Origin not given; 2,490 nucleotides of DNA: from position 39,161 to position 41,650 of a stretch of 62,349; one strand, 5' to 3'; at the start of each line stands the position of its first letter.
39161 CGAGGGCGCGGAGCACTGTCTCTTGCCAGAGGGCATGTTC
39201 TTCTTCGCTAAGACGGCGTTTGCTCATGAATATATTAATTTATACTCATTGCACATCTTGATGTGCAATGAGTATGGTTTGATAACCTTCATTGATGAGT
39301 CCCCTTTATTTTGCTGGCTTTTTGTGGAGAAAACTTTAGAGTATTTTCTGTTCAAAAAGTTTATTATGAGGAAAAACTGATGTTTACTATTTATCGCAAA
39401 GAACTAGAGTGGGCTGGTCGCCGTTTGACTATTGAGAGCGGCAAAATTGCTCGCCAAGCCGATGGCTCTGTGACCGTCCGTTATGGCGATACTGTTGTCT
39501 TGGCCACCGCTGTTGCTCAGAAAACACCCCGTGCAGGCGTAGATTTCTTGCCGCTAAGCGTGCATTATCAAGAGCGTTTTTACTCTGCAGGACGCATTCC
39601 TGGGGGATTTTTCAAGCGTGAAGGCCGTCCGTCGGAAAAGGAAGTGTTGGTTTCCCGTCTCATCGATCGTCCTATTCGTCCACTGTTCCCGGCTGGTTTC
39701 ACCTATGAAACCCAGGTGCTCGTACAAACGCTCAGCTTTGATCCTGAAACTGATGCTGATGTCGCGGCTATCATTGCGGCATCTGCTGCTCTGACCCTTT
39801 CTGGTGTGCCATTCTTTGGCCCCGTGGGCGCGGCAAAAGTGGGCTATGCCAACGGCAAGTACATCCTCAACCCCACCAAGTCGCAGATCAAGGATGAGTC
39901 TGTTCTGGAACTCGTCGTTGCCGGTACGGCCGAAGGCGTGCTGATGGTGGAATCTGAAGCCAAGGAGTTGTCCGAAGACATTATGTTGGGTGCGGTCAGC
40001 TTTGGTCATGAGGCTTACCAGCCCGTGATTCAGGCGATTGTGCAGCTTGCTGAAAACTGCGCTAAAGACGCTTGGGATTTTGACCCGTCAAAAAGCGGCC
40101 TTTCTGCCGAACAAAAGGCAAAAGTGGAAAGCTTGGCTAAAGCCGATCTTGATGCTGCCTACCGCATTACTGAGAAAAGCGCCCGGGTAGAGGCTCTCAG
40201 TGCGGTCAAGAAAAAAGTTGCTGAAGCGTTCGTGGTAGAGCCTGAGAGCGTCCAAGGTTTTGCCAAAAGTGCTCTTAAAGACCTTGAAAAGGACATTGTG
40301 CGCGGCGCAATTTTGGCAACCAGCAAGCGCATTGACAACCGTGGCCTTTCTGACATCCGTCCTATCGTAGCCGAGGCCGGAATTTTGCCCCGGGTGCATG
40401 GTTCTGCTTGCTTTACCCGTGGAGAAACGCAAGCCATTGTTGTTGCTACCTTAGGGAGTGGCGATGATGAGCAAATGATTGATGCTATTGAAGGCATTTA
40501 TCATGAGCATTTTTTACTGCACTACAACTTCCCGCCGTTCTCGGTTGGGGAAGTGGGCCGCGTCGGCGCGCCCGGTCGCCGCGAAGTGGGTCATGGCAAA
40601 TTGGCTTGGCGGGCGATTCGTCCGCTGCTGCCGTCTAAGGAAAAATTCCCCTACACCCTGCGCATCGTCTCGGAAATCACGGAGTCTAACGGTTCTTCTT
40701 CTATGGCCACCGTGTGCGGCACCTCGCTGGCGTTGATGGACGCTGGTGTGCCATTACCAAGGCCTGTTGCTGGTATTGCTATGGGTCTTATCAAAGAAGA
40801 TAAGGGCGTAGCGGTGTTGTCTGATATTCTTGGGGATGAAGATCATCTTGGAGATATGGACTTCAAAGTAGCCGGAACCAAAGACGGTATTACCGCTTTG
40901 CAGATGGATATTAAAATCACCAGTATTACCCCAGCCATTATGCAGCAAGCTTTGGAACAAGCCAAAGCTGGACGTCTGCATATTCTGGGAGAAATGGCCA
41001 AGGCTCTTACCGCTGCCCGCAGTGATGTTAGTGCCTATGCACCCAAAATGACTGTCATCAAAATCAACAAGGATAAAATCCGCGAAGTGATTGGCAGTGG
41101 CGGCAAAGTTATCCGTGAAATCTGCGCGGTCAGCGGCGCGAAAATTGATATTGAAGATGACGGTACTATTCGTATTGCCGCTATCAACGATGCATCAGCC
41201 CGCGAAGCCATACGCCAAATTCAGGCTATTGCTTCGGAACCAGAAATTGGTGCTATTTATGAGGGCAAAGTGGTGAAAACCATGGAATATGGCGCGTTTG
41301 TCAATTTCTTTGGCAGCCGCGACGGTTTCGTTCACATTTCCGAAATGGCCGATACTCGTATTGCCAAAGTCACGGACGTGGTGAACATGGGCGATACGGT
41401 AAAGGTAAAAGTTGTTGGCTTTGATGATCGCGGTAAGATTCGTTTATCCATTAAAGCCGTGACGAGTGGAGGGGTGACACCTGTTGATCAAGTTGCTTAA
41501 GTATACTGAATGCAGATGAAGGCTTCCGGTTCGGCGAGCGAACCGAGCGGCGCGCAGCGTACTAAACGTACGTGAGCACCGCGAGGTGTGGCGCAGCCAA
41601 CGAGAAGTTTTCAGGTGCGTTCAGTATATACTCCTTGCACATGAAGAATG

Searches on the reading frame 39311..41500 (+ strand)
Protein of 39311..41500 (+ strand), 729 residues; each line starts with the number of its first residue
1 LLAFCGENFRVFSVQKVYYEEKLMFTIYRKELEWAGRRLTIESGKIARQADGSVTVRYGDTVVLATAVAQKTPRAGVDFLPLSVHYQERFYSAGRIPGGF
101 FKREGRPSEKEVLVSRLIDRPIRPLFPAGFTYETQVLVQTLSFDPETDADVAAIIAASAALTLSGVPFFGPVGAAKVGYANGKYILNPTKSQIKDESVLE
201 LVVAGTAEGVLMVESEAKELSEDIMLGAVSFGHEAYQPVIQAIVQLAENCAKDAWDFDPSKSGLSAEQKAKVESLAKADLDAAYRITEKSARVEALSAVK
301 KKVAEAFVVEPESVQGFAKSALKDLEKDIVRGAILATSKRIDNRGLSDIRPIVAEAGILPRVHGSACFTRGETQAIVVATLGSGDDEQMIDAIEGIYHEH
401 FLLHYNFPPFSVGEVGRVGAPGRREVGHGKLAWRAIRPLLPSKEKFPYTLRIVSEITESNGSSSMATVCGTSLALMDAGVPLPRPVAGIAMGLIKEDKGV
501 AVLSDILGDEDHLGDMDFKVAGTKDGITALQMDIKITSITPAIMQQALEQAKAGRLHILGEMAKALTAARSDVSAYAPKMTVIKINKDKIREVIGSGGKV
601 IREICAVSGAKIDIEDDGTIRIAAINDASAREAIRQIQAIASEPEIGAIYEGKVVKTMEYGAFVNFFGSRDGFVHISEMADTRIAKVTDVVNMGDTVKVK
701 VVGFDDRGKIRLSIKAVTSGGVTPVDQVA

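Call 7: search_protein_families(library=pfam, proteins=[window:39311-41500:+], max_evalue=0.01)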
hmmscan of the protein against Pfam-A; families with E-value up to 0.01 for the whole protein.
window:39311-41500:+ (729 aa): 6 families
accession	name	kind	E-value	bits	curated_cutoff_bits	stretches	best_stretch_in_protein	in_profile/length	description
PF01138.27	RNase_PH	-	4.9e-62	208.6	25.5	2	36-167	2-130/130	3' exoribonuclease family, domain 1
PF03725.20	RNase_PH_C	-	3e-22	78.8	20.8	2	170-235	1-67/67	3' exoribonuclease family, domain 2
PF00575.29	S1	-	5.1e-19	68.9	22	1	643-715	1-74/74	S1 RNA binding domain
PF03726.19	PNPase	-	1.5e-13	51.5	24.6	1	269-344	3-80/81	Polyribonucleotide nucleotidyltransferase, RNA binding domain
PF00013.35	KH_1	-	9.2e-09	35.4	21.5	1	582-638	3-65/66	KH domain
PF24685.1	OB_RRP5_4th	-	0.0024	18.3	31.5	1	670-704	37-71/92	RRP5 OB-fold domain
